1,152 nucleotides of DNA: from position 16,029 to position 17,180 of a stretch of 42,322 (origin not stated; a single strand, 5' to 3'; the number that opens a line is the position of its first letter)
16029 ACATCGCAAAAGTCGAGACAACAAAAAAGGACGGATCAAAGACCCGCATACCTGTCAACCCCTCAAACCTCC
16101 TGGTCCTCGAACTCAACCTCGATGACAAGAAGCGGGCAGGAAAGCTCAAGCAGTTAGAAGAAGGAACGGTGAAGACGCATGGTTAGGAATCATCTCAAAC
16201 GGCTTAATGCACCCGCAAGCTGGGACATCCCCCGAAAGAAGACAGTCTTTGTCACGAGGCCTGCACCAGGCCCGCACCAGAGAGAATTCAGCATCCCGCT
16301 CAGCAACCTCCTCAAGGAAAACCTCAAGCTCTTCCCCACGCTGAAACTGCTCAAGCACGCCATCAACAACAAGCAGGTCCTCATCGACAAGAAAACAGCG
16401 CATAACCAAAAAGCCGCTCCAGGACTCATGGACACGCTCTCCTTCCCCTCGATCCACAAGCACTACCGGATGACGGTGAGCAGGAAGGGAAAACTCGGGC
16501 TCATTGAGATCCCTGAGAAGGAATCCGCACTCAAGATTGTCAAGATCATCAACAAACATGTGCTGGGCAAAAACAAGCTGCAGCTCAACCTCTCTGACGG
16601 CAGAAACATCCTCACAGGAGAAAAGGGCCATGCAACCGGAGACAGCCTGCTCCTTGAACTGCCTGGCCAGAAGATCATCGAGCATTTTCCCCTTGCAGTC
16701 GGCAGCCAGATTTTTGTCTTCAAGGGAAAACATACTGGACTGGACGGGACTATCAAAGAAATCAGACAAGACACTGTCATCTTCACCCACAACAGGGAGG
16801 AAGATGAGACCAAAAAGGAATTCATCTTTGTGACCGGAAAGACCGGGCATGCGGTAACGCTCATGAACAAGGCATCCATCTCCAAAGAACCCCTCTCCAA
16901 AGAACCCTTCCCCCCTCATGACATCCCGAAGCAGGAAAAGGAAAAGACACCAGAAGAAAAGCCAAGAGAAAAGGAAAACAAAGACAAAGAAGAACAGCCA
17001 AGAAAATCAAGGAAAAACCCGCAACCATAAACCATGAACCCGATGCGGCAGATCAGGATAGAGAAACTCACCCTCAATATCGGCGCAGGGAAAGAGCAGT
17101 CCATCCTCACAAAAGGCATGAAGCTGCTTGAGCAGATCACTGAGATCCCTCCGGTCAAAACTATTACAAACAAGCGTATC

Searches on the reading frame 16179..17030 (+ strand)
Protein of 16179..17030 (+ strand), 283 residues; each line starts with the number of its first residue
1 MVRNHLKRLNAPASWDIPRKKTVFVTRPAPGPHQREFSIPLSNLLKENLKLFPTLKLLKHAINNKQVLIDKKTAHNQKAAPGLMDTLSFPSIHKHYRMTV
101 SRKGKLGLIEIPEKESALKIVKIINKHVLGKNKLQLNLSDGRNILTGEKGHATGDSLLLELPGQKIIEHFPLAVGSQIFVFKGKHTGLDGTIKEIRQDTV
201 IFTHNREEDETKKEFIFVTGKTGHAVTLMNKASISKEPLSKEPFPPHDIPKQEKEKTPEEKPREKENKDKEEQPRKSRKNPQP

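Call 46: search_protein_families(library=pfam, proteins=[window:16179-17030:+], max_evalue=0.001)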
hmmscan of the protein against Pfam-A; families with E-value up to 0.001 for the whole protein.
window:16179-17030:+ (283 aa): 2 families
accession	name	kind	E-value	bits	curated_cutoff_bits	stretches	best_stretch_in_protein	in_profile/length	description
PF00900.26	Ribosomal_S4e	-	5.1e-20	71.5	25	1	93-166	2-75/75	Ribosomal family S4e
PF08071.17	RS4NT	-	5e-14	52.4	27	1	3-34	4-35/37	RS4NT (NUC023) domain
